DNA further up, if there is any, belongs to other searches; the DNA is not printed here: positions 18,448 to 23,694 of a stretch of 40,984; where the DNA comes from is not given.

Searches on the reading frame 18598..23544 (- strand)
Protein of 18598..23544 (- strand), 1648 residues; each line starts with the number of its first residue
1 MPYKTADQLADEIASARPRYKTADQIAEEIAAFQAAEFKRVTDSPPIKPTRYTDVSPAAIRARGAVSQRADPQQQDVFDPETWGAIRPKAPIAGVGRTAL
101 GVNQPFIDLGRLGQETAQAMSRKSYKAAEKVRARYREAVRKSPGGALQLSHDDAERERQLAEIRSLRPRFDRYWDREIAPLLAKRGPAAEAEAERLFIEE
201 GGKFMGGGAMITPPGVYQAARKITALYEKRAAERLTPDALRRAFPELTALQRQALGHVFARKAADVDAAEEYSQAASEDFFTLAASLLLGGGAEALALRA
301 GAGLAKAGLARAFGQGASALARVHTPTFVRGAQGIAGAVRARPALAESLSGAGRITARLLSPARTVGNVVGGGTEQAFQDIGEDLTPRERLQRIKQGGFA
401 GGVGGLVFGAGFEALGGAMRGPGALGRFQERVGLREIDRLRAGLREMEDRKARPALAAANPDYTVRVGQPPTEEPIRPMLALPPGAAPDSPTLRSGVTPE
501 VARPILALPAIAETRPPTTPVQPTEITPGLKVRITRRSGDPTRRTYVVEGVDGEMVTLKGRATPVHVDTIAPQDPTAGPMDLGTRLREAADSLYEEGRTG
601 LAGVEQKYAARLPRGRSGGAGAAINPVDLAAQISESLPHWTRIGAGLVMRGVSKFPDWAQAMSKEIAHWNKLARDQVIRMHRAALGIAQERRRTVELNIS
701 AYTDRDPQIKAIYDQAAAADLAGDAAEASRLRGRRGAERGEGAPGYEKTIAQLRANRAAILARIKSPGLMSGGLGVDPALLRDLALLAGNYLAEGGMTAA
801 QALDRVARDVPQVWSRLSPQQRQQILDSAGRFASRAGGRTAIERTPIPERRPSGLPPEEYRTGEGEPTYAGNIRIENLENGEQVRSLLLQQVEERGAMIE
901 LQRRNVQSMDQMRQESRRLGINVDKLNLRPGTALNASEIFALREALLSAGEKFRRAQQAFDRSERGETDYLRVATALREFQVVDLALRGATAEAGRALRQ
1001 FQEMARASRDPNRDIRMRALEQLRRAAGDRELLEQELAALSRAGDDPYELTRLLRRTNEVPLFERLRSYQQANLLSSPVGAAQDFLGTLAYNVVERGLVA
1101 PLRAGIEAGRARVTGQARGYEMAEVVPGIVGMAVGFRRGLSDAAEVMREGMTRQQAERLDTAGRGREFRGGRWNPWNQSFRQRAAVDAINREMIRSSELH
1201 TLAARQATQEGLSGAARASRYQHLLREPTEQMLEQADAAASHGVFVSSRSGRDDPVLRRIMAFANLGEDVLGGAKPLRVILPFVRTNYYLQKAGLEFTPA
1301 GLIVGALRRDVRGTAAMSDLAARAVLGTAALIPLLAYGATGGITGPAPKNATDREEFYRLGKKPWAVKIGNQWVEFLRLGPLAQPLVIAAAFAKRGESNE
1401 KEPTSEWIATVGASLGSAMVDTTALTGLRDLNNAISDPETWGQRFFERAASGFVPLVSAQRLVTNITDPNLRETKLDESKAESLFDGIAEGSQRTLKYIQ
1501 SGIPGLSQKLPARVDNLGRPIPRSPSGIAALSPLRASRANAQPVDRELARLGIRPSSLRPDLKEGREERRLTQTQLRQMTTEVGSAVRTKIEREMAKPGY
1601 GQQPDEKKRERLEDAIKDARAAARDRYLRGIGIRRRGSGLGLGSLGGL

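Call 10: search_protein_families(library=phrogs, proteins=[window:18598-23544:-], max_evalue=0.01)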
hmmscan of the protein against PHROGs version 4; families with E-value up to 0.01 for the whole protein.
window:18598-23544:- (1648 aa): 1 family
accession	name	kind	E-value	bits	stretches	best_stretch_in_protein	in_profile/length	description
phrog_6651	-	head and packaging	1.2e-14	54.2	1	1323-1475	1022-1174/1375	internal virion protein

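Call 11: search_protein_families(library=pfam, proteins=[window:18598-23544:-], max_evalue=0.01)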
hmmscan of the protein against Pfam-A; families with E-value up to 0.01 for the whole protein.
window:18598-23544:- (1648 aa): 0 families
